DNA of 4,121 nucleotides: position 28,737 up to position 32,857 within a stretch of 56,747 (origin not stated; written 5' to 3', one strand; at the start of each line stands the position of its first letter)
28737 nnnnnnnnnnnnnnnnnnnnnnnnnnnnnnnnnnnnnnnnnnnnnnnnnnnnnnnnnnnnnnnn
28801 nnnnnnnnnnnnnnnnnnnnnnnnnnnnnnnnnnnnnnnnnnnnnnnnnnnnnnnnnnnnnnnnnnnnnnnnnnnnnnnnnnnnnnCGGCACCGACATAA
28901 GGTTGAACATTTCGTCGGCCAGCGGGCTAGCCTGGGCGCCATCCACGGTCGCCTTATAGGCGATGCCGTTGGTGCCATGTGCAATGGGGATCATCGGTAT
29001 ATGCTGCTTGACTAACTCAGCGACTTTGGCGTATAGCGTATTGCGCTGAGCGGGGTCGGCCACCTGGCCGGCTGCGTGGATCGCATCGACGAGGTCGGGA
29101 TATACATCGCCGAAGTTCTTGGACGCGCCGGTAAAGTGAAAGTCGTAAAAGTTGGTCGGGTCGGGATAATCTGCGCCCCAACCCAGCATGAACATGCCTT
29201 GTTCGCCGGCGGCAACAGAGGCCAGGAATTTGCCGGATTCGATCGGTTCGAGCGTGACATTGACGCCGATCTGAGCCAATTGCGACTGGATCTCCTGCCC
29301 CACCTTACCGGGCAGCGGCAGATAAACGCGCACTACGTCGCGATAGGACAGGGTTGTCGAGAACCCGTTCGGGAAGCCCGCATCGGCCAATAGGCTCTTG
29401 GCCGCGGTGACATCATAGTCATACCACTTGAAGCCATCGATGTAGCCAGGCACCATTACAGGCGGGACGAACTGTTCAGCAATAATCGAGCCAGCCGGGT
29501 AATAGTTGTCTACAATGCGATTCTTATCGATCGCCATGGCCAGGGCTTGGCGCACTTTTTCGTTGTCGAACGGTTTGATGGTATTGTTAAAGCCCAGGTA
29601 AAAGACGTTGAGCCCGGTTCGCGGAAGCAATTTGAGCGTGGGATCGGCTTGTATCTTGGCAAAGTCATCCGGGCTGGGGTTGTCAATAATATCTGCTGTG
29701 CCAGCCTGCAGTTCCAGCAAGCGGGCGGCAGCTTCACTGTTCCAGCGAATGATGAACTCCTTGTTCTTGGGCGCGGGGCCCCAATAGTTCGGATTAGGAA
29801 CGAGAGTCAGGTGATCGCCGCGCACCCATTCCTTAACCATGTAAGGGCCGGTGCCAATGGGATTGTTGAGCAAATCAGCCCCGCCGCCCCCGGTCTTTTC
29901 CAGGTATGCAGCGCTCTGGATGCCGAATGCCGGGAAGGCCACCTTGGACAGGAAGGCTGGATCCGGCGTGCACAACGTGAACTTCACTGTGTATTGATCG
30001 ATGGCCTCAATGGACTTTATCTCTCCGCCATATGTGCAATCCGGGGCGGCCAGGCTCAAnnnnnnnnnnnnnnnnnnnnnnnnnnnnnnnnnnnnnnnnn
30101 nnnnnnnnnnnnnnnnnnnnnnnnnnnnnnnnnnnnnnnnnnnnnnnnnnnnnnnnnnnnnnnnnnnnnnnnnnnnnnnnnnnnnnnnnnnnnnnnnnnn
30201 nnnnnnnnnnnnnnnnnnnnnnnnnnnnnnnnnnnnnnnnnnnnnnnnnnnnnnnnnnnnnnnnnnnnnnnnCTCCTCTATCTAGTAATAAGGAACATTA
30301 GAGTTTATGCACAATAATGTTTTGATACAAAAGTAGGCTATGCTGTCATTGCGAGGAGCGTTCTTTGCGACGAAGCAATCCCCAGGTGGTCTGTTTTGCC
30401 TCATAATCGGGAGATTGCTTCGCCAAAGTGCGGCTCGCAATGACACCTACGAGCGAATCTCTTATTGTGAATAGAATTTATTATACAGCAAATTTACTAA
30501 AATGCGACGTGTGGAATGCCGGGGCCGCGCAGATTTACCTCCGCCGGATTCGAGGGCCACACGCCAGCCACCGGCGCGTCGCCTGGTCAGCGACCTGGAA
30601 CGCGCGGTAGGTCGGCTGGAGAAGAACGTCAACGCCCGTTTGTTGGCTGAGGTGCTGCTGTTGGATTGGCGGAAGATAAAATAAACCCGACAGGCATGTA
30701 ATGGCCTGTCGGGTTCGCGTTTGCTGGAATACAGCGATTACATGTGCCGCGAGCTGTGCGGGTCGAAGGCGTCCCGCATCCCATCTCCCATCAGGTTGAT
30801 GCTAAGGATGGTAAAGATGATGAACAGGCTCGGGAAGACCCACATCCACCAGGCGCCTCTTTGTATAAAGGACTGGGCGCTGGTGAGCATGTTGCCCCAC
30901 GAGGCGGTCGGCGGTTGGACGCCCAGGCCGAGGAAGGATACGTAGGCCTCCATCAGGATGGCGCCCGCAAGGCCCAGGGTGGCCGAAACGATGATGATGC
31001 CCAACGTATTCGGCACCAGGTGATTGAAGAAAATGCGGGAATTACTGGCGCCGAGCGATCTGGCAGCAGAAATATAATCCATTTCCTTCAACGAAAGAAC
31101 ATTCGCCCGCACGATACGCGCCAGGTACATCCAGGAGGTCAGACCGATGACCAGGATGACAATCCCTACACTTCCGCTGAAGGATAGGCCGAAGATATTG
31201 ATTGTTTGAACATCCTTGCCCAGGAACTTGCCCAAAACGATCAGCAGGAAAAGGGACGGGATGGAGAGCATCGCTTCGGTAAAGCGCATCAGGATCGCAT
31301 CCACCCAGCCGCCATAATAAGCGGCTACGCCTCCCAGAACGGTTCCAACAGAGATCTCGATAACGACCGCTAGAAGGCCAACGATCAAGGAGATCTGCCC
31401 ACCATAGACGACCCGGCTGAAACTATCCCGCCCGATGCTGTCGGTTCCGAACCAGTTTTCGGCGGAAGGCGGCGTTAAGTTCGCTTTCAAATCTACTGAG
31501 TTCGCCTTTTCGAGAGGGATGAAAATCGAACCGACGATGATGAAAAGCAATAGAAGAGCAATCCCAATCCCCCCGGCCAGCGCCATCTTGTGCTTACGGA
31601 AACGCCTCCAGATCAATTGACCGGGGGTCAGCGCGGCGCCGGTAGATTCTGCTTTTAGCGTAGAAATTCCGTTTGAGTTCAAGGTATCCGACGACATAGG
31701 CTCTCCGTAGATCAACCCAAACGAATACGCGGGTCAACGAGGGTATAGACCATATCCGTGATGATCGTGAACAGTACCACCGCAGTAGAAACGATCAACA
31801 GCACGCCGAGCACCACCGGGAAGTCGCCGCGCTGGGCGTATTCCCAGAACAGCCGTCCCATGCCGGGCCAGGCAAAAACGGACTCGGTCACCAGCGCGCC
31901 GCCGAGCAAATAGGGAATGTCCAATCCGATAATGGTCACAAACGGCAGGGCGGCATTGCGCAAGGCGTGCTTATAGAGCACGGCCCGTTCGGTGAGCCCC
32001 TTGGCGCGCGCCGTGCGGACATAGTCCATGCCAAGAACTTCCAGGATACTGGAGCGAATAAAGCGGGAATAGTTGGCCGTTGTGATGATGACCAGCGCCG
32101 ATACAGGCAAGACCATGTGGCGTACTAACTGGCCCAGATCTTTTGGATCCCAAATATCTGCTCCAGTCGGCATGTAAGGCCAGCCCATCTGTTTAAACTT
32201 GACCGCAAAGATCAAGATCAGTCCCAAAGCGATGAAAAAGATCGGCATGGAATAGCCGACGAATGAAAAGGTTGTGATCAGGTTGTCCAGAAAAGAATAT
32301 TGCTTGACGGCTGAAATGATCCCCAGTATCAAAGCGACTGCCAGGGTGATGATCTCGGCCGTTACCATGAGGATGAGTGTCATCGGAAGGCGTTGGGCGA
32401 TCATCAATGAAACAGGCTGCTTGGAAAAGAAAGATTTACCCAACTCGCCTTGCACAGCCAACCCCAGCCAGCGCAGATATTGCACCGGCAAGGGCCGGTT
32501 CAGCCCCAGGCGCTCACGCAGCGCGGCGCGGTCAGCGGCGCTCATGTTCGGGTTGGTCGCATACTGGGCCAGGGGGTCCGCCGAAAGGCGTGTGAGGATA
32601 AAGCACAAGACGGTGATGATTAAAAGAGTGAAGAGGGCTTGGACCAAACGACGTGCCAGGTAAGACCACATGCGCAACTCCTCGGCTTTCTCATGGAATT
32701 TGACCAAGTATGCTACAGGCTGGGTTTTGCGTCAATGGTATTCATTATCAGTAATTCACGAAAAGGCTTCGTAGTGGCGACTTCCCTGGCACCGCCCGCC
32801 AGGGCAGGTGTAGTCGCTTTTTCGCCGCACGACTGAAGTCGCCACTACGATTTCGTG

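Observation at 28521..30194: Circularly permuted family-5 (OppA/DppA-type) solute-binding protein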

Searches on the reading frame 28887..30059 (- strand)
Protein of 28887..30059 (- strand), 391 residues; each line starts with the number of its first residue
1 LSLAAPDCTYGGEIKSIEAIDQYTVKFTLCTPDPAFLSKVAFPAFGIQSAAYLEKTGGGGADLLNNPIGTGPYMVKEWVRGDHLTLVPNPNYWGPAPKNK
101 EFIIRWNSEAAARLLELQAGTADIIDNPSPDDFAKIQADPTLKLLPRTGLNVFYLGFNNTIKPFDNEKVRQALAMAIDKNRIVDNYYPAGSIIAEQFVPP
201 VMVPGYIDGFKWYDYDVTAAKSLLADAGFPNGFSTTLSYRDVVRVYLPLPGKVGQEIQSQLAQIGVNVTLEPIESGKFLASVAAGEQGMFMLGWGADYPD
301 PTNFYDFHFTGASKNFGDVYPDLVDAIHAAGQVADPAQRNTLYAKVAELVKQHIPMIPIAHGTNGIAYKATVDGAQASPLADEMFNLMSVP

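Call 72: search_protein_families(library=pfam, proteins=[window:28887-30059:-], max_evalue=1)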
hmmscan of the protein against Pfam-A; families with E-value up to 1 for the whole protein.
window:28887-30059:- (391 aa): 1 family
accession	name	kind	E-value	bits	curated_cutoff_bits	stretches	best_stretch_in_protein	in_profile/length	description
PF00496.27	SBP_bac_5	-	1.3e-77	261.9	32.4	1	12-314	63-366/368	Bacterial extracellular solute-binding proteins, family 5 Middle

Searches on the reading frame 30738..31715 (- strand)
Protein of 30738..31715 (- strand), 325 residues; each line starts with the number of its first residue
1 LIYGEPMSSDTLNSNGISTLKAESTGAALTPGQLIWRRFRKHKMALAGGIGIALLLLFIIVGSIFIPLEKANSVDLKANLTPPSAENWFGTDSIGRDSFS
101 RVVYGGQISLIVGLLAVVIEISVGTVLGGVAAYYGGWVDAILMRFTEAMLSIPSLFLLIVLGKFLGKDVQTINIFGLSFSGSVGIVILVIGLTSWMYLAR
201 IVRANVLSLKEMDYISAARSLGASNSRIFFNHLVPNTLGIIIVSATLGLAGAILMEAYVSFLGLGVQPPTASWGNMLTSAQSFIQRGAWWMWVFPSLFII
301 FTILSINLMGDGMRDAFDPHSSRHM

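Call 14: search_protein_families(library=ncbifam, proteins=[window:30738-31715:-], max_evalue=0.00001)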
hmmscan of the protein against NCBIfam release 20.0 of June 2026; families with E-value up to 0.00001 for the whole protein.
window:30738-31715:- (325 aa): 19 families
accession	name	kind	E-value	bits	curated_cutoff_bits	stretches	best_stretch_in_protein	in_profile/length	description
NF045476.1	Opp4C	equivalog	2.5e-99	332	350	1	31-320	2-278/278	oligopeptide ABC transporter permease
NF011662.0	PRK15082.1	equivalog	2.2e-71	240.7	484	1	22-321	16-300/303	glutathione ABC transporter permease GsiD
NF045474.1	Opp2C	equivalog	6.9e-71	238.6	300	1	70-318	3-236/236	nickel transporter permease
TIGR02790.1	nickel_nikC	equivalog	6.2e-66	222.6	358.45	1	50-318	6-258/258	nickel ABC transporter permease subunit NikC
NF045475.1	Opp3C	equivalog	2.2e-65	221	450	1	86-320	107-326/328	oligopeptide ABC transporter permease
NF007376.0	PRK09881.1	equivalog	8.6e-65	218.6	434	1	30-321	19-293/298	D,D-dipeptide ABC transporter permease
NF008160.0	PRK10913.1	equivalog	2.6e-63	214.2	483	1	21-320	8-297/300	dipeptide ABC transporter permease DppC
NF045473.1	Opp1C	equivalog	7.1e-62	209.2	350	1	40-320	2-266/267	nickel/cobalt ABC transporter permease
NF007738.0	PRK10417.1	equivalog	1.3e-59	202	335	1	43-322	10-272/277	nickel ABC transporter permease subunit NikC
NF011935.0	PRK15406.1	equivalog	1.4e-59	202.3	433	1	33-320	27-300/302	oligopeptide ABC transporter permease OppC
NF047573.1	opine_perm_CntC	exception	1.2e-46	159.3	440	1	37-320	3-270/271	staphylopine uptake ABC transporter permease subunit CntC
NF043080.1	MMSYN1_0166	equivalog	9.1e-40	136.5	370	1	36-321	31-305/307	oligopeptide ABC transporter permease OppC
NF011691.0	PRK15111.1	equivalog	4.3e-34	118.4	379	1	33-317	17-291/296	putrescine export ABC transporter permease SapC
NF011596.0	PRK15021.1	subfamily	5.2e-34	117.8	439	1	77-320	111-338/341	microcin C ABC transporter permease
NF045470.1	Opp2B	equivalog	5.6e-15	55.3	350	1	107-265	92-255/300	nickel ABC transporter permease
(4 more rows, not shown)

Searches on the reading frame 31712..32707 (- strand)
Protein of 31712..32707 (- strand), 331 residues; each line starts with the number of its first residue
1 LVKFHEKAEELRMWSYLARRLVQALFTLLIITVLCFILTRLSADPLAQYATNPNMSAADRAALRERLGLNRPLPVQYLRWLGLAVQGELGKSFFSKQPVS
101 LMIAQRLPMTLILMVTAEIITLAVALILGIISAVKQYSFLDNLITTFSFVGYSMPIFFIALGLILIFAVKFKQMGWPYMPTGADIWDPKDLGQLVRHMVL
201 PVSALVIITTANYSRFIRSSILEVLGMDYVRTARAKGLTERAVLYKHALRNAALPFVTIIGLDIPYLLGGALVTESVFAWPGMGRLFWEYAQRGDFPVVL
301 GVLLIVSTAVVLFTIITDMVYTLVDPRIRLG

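Call 14: search_protein_families(library=ncbifam, proteins=[window:31712-32707:-], max_evalue=0.00001)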
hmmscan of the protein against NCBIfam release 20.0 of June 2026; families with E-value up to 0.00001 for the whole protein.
window:31712-32707:- (331 aa): 17 families
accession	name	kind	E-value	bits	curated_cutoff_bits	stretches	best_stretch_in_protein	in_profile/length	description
NF045470.1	Opp2B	equivalog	1.6e-80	270.5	350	1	20-329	1-300/300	nickel ABC transporter permease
NF045472.1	Opp4B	equivalog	4.3e-79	266.1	450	1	13-329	1-319/319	oligopeptide ABC transporter permease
NF045469.1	Opp1B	equivalog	2.9e-69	233.9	380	1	13-329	1-307/307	nickel/cobalt ABC transporter permease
NF045471.1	Opp3B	equivalog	1.8e-66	224.7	480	1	13-330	1-304/308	oligopeptide ABC transporter permease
NF011661.0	PRK15081.1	equivalog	4.2e-66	223.5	463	1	13-329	1-304/306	glutathione ABC transporter permease GsiC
NF008161.0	PRK10914.1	equivalog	7e-65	219.4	590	2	184-329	190-336/339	dipeptide ABC transporter permease DppB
TIGR02789.1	nickel_nikB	equivalog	1.1e-63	215.5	447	1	13-329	1-307/314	nickel ABC transporter permease subunit NikB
NF007677.0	PRK10352.1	equivalog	1.4e-61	208.3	433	1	13-330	1-308/314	nickel ABC transporter permease subunit NikB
NF007008.0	PRK09471.1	equivalog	1.6e-54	185.5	388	1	13-329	1-305/306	oligopeptide ABC transporter permease OppB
NF011712.0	PRK15133.1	subfamily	9.7e-38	130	445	1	61-329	87-360/364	microcin C ABC transporter permease YejB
NF011690.0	PRK15110.1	equivalog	1.8e-35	122.9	432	2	193-326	178-311/321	putrescine export ABC transporter permease SapB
NF043081.1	MMSYN1_0165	equivalog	4.8e-32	111.4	350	1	76-330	146-386/388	oligopeptide ABC transporter permease OppB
TIGR02790.1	nickel_nikC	equivalog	2.9e-10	40.2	358.45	1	202-267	128-193/258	nickel ABC transporter permease subunit NikC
NF045474.1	Opp2C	equivalog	1.8e-09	37.6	300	1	201-284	105-184/236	nickel transporter permease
NF045473.1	Opp1C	equivalog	5.3e-08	32.6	350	1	204-283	136-211/267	nickel/cobalt ABC transporter permease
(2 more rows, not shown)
